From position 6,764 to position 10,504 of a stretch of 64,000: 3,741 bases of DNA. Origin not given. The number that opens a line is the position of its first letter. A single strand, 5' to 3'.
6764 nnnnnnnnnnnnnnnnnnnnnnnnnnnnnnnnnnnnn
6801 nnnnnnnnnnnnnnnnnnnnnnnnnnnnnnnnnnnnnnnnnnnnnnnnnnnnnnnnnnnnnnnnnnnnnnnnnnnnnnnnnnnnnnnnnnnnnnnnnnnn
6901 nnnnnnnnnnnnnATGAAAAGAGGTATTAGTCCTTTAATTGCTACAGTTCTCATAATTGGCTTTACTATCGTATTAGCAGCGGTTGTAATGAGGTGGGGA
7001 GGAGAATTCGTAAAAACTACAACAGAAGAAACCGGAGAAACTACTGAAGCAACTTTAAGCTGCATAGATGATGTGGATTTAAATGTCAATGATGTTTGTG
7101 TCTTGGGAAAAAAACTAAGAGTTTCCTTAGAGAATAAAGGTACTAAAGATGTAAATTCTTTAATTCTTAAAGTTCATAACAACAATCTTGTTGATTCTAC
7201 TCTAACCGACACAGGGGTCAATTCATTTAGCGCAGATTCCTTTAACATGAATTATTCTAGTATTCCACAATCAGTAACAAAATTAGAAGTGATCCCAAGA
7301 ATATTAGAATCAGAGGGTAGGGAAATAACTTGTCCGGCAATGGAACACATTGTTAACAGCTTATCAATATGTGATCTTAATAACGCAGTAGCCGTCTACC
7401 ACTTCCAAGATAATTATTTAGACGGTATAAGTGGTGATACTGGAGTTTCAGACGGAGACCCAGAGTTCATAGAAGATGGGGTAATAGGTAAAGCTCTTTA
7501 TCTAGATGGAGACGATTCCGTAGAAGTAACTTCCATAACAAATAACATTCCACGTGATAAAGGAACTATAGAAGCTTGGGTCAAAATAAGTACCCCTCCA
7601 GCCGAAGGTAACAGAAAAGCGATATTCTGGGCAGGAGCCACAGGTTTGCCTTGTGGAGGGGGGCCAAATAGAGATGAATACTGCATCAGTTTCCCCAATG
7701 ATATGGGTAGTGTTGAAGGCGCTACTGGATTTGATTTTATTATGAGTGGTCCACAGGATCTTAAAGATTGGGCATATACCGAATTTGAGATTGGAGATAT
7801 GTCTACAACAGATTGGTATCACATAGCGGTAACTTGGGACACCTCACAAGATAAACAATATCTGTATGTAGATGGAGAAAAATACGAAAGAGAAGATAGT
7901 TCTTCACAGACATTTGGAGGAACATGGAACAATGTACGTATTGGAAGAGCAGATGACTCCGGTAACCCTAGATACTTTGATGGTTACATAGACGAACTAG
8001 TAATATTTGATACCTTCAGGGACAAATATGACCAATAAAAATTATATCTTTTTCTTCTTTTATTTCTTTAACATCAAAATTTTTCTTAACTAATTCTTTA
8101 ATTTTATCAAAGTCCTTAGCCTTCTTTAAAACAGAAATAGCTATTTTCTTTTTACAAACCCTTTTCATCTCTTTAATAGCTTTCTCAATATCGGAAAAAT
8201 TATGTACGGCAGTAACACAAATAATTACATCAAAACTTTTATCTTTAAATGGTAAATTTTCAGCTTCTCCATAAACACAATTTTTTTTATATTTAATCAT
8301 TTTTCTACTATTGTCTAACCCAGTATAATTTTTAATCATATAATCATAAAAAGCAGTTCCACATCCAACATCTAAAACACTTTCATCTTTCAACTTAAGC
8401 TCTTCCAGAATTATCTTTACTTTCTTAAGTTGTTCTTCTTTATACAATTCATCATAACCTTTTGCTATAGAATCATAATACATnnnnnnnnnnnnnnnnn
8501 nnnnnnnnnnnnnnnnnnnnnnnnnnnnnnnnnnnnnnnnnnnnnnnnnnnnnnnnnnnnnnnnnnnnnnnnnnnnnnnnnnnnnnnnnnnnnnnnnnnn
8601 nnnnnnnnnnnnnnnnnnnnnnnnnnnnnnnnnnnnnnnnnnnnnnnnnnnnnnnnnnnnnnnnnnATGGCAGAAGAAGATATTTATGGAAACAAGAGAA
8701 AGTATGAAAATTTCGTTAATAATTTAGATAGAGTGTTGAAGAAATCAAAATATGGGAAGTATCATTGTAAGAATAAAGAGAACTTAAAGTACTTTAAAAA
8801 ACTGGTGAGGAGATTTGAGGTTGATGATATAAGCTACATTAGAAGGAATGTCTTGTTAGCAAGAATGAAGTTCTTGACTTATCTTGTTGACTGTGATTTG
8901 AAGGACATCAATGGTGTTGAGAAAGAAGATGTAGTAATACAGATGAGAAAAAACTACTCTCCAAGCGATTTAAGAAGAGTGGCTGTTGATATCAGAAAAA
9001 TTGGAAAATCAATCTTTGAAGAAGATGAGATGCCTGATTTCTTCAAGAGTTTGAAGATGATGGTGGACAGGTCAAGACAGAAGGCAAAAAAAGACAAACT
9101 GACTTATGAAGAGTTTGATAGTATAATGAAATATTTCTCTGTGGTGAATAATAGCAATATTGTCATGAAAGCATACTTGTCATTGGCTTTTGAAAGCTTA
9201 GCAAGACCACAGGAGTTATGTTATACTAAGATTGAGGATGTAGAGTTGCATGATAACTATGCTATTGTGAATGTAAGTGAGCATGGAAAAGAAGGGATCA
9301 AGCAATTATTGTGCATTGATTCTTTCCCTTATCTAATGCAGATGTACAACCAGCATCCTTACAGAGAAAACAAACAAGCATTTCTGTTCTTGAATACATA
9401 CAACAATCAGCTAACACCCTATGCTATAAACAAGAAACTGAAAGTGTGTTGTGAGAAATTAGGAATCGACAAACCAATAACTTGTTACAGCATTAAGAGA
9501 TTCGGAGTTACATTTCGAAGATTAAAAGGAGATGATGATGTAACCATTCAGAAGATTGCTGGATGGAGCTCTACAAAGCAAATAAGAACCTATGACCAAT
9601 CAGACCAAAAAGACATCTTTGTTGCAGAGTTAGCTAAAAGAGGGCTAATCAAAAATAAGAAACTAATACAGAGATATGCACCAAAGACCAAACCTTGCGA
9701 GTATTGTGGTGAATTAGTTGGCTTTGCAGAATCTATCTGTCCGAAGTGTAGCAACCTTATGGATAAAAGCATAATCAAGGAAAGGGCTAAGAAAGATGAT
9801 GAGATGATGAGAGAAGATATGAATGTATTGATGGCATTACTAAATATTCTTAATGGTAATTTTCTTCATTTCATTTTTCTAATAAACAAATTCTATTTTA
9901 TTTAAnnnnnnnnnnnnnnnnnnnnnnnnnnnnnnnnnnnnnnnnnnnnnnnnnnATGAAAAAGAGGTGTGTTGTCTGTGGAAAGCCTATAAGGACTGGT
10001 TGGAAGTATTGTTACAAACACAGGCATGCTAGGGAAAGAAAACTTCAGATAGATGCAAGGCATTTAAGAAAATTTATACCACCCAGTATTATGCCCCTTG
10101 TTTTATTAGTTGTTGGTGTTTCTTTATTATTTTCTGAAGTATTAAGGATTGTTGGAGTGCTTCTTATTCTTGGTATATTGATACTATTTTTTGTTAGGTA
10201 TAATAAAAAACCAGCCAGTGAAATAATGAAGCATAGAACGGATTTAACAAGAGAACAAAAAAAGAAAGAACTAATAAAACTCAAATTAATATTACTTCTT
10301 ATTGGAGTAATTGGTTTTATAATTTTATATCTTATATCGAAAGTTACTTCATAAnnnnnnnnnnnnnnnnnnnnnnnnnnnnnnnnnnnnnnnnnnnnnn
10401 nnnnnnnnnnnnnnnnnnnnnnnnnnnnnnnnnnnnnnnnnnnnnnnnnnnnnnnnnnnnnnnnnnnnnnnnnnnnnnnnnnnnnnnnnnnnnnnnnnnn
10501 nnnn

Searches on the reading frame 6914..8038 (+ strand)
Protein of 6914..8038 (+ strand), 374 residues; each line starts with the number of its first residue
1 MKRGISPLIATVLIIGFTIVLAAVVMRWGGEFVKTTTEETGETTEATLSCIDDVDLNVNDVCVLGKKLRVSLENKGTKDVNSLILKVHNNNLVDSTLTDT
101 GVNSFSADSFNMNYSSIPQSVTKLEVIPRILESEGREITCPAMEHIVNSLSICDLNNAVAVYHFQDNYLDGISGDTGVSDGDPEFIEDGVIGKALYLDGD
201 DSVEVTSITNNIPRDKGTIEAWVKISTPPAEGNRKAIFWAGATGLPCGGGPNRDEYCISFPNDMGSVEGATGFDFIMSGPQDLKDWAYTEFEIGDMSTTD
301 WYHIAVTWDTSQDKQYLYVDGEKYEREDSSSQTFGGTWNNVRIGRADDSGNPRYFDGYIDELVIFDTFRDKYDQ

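Call 46: search_protein_families(library=pfam, proteins=[window:6914-8038:+], max_evalue=0.001)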
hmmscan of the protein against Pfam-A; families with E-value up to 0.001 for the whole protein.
window:6914-8038:+ (374 aa): 1 family
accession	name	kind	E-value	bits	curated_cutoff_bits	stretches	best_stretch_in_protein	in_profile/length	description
PF13385.13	Laminin_G_3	-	2.5e-19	70.4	27.6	1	198-367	2-143/151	Concanavalin A-like lectin/glucanases superfamily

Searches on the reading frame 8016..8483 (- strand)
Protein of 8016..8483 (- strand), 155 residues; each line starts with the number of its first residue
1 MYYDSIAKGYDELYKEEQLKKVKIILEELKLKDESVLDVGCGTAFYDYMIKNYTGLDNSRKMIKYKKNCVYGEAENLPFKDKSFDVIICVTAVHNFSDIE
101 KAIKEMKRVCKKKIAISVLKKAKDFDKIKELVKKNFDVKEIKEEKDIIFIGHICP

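Call 46: search_protein_families(library=pfam, proteins=[window:8016-8483:-], max_evalue=0.001)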
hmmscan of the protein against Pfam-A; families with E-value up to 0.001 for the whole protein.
window:8016-8483:- (155 aa): 7 families
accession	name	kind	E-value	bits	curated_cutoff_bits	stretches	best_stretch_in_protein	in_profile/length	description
PF08241.18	Methyltransf_11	-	3.8e-18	66.4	21.2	1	37-112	1-89/95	Methyltransferase domain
PF13649.12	Methyltransf_25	-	9.9e-14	52.2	27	1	36-112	1-95/97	Methyltransferase domain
PF13847.12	Methyltransf_31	-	1.3e-12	48.1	27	1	32-122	3-113/145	Methyltransferase domain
PF01209.24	Ubie_methyltran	-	3.4e-11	43.4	20.1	1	56-123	78-156/233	ubiE/COQ5 methyltransferase family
PF08242.18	Methyltransf_12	-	1.8e-08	35.4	30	1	37-111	1-93/98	Methyltransferase domain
PF13489.12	Methyltransf_23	-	9.5e-08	32.4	27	1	26-113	17-111/164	Methyltransferase domain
PF07021.18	MetW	-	0.00057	20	21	0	32-114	13-106/193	Methionine biosynthesis protein MetW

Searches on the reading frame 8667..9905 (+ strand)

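Call 46: search_protein_families(library=pfam, proteins=[window:8667-9905:+], max_evalue=0.001)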
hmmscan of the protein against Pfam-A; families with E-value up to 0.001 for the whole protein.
window:8667-9905:+ (412 aa): 1 family
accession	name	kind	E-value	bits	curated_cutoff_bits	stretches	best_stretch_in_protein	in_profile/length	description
PF00589.27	Phage_integrase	-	2.9e-14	53.7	27.1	1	145-314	3-170/172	Phage integrase family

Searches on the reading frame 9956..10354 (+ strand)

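Call 49: search_protein_families(library=pfam, proteins=[window:9956-10354:+], max_evalue=0.001)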
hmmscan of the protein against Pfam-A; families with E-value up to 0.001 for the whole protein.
window:9956-10354:+ (132 aa): 2 families
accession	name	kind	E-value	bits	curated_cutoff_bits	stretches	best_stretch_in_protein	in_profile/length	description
PF01925.25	TauE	-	8.3e-05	22.8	32.6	1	28-121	57-138/237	Sulfite exporter TauE/SafE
PF03208.24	PRA1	-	0.00049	20.1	30.1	1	48-130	45-112/143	PRA1 family protein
